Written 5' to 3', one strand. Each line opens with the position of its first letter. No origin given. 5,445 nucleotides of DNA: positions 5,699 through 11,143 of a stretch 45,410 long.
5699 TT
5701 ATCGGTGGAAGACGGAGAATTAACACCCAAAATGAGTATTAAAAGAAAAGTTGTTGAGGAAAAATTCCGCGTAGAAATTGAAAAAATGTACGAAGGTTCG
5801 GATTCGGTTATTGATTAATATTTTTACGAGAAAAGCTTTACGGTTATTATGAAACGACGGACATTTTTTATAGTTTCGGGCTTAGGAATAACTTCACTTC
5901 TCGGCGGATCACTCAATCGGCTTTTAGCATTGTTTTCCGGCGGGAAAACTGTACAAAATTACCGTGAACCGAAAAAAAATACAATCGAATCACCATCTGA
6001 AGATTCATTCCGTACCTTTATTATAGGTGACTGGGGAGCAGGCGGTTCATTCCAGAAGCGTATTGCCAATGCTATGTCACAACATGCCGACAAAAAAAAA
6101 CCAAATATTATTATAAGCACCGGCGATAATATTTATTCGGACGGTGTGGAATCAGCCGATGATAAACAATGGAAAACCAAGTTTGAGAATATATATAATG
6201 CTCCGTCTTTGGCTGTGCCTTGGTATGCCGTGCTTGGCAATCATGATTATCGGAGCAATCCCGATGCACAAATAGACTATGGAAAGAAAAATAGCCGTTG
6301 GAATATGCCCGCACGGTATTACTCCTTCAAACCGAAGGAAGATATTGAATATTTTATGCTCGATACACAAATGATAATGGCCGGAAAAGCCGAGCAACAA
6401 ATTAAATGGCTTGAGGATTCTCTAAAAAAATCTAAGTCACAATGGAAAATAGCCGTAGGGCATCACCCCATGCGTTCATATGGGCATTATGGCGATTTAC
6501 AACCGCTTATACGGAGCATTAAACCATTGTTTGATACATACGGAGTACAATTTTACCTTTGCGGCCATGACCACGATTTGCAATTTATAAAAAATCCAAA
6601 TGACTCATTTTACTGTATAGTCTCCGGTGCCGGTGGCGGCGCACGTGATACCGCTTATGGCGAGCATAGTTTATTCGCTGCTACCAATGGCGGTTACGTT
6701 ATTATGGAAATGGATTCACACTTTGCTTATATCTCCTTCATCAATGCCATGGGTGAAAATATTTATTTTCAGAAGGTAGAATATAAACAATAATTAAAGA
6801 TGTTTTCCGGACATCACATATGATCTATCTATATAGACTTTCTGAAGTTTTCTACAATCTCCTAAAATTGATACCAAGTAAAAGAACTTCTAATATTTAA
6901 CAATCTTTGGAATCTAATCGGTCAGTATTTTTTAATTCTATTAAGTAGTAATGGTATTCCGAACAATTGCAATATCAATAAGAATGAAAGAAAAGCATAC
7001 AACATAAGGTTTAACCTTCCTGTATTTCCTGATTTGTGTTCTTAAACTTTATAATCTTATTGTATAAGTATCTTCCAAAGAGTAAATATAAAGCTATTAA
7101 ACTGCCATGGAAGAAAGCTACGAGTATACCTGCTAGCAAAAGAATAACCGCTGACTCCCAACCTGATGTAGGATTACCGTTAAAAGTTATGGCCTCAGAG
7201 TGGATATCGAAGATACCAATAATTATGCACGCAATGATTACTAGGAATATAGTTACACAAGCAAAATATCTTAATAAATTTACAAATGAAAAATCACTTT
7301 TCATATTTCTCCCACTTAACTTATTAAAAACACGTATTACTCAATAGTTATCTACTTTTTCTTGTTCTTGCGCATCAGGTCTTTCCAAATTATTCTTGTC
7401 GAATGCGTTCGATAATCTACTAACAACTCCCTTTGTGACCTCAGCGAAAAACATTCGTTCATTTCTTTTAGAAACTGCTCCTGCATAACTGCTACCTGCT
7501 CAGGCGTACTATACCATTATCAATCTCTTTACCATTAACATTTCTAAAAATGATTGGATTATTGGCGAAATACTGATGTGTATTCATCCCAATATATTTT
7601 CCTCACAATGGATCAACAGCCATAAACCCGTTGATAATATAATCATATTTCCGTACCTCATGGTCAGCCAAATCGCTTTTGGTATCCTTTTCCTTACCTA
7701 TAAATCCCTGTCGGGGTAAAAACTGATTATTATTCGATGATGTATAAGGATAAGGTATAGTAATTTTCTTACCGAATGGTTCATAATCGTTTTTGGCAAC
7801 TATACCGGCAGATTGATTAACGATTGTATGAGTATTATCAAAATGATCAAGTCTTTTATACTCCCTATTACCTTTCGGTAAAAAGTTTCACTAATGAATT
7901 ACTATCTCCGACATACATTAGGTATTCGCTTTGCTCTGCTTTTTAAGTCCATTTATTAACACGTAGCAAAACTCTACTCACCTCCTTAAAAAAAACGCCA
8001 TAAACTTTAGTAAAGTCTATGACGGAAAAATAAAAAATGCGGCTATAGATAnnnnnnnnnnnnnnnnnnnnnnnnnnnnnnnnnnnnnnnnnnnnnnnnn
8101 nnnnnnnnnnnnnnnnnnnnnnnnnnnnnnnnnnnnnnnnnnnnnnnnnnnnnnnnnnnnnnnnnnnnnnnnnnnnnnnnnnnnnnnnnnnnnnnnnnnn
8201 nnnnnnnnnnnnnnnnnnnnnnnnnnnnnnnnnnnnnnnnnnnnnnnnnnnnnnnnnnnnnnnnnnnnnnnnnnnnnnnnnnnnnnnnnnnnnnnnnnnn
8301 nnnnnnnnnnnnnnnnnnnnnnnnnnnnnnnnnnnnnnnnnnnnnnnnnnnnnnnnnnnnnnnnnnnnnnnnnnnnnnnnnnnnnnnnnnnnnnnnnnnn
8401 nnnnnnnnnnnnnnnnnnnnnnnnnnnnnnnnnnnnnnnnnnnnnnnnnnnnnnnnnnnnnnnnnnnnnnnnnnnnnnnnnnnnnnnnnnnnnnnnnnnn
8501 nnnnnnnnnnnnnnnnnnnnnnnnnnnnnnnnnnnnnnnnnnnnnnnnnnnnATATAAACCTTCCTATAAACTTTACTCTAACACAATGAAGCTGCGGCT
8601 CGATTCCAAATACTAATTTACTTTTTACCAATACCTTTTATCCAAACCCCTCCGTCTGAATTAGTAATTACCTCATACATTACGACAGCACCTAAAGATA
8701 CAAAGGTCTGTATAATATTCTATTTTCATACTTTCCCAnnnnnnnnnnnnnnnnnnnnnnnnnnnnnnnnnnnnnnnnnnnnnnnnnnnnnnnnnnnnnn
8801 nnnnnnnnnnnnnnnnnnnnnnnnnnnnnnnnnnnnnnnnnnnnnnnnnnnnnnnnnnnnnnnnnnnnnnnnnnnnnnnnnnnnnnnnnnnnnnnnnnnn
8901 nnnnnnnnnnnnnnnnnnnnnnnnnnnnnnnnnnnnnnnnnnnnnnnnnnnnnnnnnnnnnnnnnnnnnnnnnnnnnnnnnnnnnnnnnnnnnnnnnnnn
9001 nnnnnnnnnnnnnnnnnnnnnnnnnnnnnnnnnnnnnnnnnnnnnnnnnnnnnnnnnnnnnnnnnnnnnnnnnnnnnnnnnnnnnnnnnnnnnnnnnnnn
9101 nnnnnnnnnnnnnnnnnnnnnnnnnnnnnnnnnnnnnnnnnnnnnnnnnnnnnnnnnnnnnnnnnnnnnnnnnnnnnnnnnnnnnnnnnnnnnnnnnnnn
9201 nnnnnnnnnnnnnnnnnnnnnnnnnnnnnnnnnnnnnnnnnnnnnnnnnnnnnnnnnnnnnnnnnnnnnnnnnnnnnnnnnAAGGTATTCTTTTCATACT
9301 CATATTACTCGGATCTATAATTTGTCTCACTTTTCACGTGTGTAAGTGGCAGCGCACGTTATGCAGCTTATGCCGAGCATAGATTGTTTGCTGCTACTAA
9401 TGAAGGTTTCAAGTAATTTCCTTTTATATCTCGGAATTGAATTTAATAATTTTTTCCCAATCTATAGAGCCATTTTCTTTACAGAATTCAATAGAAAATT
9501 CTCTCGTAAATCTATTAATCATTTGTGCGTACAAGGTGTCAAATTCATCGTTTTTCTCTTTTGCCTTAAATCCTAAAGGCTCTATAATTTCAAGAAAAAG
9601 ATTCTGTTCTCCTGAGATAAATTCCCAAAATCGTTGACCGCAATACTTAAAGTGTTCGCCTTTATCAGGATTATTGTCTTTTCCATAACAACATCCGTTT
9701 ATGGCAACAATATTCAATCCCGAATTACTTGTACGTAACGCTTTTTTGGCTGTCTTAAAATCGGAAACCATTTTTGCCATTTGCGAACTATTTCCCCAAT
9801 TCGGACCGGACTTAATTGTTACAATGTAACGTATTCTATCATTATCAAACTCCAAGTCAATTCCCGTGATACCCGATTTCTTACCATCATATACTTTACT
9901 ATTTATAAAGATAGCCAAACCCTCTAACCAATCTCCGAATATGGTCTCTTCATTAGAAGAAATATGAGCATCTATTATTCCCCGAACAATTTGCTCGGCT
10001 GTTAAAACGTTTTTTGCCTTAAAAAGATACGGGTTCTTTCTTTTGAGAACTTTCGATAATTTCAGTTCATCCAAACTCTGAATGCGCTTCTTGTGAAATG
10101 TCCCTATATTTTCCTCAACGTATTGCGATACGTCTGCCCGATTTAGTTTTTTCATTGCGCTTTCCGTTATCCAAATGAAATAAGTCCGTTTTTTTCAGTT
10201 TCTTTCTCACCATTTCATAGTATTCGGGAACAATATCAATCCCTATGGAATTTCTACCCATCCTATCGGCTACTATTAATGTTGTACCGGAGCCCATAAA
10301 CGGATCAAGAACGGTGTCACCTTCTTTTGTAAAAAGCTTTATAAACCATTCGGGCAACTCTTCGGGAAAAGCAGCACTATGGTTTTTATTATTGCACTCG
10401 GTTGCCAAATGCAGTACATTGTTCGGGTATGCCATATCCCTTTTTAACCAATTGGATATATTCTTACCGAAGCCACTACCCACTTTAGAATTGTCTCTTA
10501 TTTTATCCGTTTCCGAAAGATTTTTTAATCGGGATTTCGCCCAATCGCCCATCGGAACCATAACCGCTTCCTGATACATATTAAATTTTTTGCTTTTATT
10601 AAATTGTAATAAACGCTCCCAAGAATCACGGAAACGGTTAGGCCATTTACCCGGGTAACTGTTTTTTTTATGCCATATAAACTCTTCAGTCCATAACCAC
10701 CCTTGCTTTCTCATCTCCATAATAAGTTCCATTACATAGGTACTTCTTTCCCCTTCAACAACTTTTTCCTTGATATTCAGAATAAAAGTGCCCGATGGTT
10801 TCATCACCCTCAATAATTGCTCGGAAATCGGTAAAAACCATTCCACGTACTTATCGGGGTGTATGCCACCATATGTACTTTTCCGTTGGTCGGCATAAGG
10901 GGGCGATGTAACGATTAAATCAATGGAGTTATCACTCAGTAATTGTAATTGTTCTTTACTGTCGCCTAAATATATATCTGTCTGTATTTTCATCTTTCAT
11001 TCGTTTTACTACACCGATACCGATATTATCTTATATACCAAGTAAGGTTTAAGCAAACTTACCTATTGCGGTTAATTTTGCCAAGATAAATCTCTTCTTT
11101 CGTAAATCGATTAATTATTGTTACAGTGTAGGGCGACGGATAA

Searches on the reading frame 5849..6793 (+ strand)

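Call 68: search_protein_families(library=pfam, proteins=[window:5849-6793:+], max_evalue=0.001)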
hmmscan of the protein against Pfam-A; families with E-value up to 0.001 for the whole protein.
window:5849-6793:+ (314 aa): 2 families
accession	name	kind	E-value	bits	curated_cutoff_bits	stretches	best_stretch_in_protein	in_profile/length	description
PF00149.33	Metallophos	-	5.1e-22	79.7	21.5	1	55-243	2-190/191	Calcineurin-like phosphoesterase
PF09423.15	PhoD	-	5.7e-06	26.1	27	0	171-210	180-217/343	PhoD-like phosphatase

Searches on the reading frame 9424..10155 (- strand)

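Call 37: search_protein_families(library=pfam, proteins=[window:9424-10155:-], max_evalue=0.001)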
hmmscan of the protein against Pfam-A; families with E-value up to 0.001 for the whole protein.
window:9424-10155:- (243 aa): 1 family
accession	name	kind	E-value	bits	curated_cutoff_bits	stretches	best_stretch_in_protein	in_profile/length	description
PF14511.12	RE_EcoO109I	-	1.7e-92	309.1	22.5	1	8-202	2-198/198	Type II restriction endonuclease EcoO109I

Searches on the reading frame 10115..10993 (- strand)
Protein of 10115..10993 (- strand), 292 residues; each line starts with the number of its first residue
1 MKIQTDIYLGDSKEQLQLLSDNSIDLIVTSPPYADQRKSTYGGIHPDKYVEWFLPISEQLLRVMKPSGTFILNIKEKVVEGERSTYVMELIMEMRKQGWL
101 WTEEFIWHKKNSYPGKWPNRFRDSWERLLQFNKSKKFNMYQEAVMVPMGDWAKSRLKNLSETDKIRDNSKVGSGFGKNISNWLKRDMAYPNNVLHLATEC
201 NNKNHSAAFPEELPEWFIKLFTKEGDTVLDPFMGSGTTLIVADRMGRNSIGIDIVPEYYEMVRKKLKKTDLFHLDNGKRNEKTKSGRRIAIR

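Call 37: search_protein_families(library=pfam, proteins=[window:10115-10993:-], max_evalue=0.001)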
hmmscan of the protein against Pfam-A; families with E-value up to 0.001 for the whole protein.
window:10115-10993:- (292 aa): 2 families
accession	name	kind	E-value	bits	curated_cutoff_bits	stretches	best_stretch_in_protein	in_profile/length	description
PF01555.25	N6_N4_Mtase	-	4.6e-47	161.2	26.7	1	24-262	1-219/221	DNA methylase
PF01170.24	UPF0020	-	3.1e-06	27.5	22.3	0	222-267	26-70/197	RMKL-like, methyltransferase domain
